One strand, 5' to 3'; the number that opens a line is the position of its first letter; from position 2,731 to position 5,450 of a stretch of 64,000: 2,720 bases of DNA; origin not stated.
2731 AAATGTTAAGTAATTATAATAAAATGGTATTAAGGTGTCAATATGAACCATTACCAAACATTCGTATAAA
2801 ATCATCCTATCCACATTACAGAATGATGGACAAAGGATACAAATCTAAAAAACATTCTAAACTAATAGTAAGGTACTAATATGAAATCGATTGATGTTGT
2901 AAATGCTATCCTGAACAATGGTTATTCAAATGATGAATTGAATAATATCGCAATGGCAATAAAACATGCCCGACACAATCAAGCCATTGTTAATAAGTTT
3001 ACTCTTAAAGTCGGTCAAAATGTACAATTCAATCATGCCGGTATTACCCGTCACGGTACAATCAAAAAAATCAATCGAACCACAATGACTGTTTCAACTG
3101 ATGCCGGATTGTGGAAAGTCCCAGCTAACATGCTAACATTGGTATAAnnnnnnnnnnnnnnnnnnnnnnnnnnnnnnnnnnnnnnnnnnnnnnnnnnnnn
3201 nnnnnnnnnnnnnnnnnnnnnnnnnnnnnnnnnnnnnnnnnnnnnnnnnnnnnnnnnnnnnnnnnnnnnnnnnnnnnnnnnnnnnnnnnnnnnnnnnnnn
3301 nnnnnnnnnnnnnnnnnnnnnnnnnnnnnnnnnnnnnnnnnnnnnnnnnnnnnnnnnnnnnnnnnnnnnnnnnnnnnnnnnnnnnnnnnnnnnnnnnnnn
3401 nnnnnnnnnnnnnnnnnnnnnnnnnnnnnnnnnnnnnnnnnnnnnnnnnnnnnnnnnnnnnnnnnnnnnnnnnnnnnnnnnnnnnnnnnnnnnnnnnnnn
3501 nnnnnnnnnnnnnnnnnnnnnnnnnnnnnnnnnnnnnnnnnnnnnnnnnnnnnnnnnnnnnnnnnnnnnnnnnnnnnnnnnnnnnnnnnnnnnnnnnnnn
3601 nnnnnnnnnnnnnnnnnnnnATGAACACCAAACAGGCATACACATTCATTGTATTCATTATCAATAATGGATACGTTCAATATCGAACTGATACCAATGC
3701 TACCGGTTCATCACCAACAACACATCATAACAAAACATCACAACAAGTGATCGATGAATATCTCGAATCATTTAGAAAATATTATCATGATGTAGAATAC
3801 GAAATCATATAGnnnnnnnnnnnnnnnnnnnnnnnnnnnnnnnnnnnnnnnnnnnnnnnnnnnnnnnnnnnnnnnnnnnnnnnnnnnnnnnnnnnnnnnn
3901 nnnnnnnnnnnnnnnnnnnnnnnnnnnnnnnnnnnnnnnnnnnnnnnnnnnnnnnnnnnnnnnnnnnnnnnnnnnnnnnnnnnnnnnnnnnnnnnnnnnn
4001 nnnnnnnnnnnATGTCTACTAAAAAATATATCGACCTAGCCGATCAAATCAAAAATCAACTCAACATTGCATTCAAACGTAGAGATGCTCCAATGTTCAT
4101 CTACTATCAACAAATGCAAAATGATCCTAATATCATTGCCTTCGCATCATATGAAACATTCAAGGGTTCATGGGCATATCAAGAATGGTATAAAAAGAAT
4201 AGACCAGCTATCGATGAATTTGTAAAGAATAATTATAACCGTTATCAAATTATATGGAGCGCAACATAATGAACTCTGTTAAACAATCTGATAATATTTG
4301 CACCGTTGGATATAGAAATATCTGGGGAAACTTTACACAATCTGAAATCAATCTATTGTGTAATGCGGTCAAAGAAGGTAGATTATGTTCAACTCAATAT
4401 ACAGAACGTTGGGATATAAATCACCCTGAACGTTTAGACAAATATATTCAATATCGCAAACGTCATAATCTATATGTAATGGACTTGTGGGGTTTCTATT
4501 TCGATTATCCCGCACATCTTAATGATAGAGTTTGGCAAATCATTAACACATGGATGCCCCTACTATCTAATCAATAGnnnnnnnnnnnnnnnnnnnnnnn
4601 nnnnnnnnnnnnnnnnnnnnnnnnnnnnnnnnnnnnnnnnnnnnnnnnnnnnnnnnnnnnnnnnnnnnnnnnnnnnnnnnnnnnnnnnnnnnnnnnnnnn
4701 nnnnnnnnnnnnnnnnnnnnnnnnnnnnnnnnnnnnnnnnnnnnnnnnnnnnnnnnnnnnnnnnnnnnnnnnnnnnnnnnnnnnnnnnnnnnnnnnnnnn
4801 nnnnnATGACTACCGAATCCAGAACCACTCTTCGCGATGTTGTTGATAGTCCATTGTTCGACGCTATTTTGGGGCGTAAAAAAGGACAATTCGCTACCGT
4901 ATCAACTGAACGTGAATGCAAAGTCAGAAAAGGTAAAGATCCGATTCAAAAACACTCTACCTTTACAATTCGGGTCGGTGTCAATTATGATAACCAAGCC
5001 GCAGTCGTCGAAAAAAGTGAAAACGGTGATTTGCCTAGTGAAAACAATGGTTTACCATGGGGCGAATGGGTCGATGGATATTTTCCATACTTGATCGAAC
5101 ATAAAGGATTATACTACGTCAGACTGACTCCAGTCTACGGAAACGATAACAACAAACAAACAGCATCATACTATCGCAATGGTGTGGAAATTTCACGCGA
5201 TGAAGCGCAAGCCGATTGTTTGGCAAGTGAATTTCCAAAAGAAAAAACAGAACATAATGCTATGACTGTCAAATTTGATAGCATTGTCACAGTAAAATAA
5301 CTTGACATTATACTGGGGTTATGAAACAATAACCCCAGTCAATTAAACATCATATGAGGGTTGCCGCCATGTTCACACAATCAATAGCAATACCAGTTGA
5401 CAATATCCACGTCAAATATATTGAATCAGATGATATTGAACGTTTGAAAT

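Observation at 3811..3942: GC-rich tandem repeat island (3.2 copies) between two early genes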

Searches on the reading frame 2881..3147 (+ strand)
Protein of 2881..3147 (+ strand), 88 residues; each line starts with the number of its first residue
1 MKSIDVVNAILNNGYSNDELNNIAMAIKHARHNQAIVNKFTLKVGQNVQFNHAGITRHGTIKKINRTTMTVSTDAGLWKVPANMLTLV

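Call 63: search_protein_families(library=pfam, proteins=[window:2881-3147:+], max_evalue=1)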
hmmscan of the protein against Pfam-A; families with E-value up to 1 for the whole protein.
window:2881-3147:+ (88 aa): 1 family
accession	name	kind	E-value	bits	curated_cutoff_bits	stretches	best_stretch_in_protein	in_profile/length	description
PF14683.12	CBM-like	-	0.11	12.8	27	1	23-87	74-140/160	Polysaccharide lyase family 4, domain III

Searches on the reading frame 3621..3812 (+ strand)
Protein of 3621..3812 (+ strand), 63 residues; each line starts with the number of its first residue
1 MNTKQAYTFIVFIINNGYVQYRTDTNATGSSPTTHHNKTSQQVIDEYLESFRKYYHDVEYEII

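Call 11: search_protein_families(library=phrogs, proteins=[window:3621-3812:+], max_evalue=0.001)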
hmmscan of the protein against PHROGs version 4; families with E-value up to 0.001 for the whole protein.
window:3621-3812:+ (63 aa): 0 families

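Call 16: find_encoding_contigs(protein=window:3621-3812:+, flank=5000, max_places=10)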
Protein window:3621-3812:+ (63 aa): 1 contig read that carries it; 1 place shown.
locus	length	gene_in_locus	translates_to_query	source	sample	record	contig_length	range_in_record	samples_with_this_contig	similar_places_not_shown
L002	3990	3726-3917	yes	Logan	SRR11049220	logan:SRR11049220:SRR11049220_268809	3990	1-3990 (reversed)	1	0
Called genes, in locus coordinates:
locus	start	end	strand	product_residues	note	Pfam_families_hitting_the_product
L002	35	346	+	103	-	-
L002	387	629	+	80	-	-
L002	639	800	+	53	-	-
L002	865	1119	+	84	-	-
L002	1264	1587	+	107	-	-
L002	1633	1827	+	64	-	-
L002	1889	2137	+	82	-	-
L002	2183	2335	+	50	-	-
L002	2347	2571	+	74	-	-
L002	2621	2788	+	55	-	-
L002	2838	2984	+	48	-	-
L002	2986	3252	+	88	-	-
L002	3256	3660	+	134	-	PF03811:Zn_ribbon_InsA (weak)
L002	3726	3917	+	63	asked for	-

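Call 38: find_homologous_proteins(query=window:3621-3812:+, max_evalue=0.001)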
Query window:3621-3812:+ (63 aa): 2 proteins with E <= 0.001 among 2 candidates.
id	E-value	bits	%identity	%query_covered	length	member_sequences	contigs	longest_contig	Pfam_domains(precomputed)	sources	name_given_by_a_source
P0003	7.3e-35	134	100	100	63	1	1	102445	-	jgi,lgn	-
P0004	3.3e-24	101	76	100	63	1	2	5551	-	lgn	-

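Call 39: find_encoding_contigs(protein=P0004, flank=6000, max_places=10)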
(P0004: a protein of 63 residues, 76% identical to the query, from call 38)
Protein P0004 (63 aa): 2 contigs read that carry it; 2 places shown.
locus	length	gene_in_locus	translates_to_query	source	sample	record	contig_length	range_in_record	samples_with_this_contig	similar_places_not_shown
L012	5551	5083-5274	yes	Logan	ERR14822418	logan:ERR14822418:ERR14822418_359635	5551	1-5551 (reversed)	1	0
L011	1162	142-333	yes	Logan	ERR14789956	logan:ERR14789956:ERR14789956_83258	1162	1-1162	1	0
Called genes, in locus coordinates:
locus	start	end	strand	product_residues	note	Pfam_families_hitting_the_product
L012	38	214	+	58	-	-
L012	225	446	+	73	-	-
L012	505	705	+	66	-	-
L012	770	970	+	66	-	-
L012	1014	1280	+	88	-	-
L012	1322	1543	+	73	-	-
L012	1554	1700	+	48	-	-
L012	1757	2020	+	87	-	PF19419:DUF5983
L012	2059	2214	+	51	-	-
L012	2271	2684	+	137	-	-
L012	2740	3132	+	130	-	-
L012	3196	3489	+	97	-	-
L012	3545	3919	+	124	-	-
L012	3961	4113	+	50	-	-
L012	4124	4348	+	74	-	-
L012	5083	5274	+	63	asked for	-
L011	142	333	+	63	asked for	-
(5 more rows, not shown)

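Call 63: search_protein_families(library=pfam, proteins=[window:3621-3812:+], max_evalue=1)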
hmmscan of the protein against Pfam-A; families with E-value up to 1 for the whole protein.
window:3621-3812:+ (63 aa): 0 families

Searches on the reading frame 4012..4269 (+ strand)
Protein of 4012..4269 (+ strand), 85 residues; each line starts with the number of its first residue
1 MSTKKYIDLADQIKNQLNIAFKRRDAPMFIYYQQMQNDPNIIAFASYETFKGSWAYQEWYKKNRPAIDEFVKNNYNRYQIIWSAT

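Call 11: search_protein_families(library=phrogs, proteins=[window:4012-4269:+], max_evalue=0.001)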
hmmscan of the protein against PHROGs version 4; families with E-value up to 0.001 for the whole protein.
window:4012-4269:+ (85 aa): 0 families

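Call 15: find_encoding_contigs(protein=window:4012-4269:+, flank=5000, max_places=10)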
Protein window:4012-4269:+ (85 aa): 1 contig read that carries it; 1 place shown.
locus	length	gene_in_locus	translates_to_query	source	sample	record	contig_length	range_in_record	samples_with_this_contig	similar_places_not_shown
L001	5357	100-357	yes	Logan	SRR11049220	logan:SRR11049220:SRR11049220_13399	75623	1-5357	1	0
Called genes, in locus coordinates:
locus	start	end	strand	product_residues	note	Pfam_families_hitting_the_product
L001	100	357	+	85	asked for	-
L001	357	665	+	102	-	-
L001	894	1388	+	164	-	-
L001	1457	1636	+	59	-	-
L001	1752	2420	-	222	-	-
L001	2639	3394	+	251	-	-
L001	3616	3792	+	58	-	-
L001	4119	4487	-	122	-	-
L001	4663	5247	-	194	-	-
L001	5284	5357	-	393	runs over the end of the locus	PF07669:Eco57I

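Call 19: find_related_loci(query=window:4012-4269:+, collection=viral_contigs, flank=5000)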
Query window:4012-4269:+ (85 aa) in viral_contigs; peptide patterns used: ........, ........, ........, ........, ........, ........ (x = any residue, [..] = any of these).
15 stretches matched a pattern, but none encodes a relative of the query by tblastn (E <= 1e-3).

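Call 34: find_homologous_proteins(query=window:4012-4269:+, max_evalue=0.001)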
Query window:4012-4269:+ (85 aa): 2 proteins with E <= 0.001 among 2 candidates.
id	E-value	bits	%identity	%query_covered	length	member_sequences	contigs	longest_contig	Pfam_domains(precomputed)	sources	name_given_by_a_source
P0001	6.2e-51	187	100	100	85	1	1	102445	-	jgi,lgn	-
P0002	1.0e-34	136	77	92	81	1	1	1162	-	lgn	-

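Call 35: find_encoding_contigs(protein=P0002, flank=5000)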
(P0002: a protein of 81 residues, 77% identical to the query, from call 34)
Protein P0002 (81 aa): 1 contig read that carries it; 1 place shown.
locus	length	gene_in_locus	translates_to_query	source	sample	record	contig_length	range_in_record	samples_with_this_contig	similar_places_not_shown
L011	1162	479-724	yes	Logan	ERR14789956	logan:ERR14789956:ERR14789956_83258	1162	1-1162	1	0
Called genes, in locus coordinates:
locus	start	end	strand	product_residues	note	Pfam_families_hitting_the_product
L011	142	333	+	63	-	-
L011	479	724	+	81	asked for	-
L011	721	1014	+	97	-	-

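Call 63: search_protein_families(library=pfam, proteins=[window:4012-4269:+], max_evalue=1)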
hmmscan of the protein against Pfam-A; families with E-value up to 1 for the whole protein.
window:4012-4269:+ (85 aa): 0 families

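Call 86: predict_structure(protein=window:4012-4269:+)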
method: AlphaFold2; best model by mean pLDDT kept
length: 85 residues; sequences in the alignment: 1
mean_pLDDT: 65.5   pTM: 0.60
mean pLDDT of the five models: 65.5, 62.7, 57.8, 54.5, 50.2
residues with pLDDT >= 90: 0; 70-90: 36; 50-70: 38; < 50: 11
segments of 3 or more residues with pLDDT < 50: 23-25, 32-36
pLDDT, mean of each block of 10 residues (from residue 1): 59 73 53 53 62 70 82 75 62
secondary structure, 60 per line:
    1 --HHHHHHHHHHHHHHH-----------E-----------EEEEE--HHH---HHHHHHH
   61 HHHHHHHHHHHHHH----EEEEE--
elements in order: H3-17 E41-45 H54-74 E79-83

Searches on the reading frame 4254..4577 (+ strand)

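Call 11: search_protein_families(library=phrogs, proteins=[window:4254-4577:+], max_evalue=0.001)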
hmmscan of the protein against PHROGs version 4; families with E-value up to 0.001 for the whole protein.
window:4254-4577:+ (107 aa): 0 families

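Call 63: search_protein_families(library=pfam, proteins=[window:4254-4577:+], max_evalue=1)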
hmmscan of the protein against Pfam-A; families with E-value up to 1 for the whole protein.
window:4254-4577:+ (107 aa): 1 family
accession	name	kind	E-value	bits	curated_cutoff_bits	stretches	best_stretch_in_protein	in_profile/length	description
PF20637.2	ATG5_HBR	-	0.077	13.3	21.3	1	1-43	4-45/59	Autophagy protein ATG5, alpha-helical bundle region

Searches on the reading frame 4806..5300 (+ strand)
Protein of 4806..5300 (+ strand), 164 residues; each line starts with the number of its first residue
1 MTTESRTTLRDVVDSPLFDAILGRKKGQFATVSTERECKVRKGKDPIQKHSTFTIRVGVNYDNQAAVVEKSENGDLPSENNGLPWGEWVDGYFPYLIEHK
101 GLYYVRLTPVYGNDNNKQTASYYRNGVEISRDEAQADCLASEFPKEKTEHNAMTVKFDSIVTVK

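Call 11: search_protein_families(library=phrogs, proteins=[window:4806-5300:+], max_evalue=0.001)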
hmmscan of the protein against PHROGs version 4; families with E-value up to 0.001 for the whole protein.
window:4806-5300:+ (164 aa): 0 families

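Call 33: find_related_loci(query=window:4806-5300:+, collection=viral_contigs, flank=10000)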
Query window:4806-5300:+ (164 aa) in viral_contigs; peptide patterns used: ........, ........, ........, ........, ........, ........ (x = any residue, [..] = any of these).
3 stretches matched a pattern, but none encodes a relative of the query by tblastn (E <= 1e-3).

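Call 63: search_protein_families(library=pfam, proteins=[window:4806-5300:+], max_evalue=1)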
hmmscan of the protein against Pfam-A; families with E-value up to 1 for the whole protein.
window:4806-5300:+ (164 aa): 2 families
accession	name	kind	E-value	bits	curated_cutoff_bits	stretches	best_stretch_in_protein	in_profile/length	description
PF17995.8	GH101_N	-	0.019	15.1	25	1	97-134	14-51/180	Endo-alpha-N-acetylgalactosaminidase N-terminal domain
PF09441.15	Abp2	-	0.059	13.8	25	1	89-135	109-150/171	ARS binding protein 2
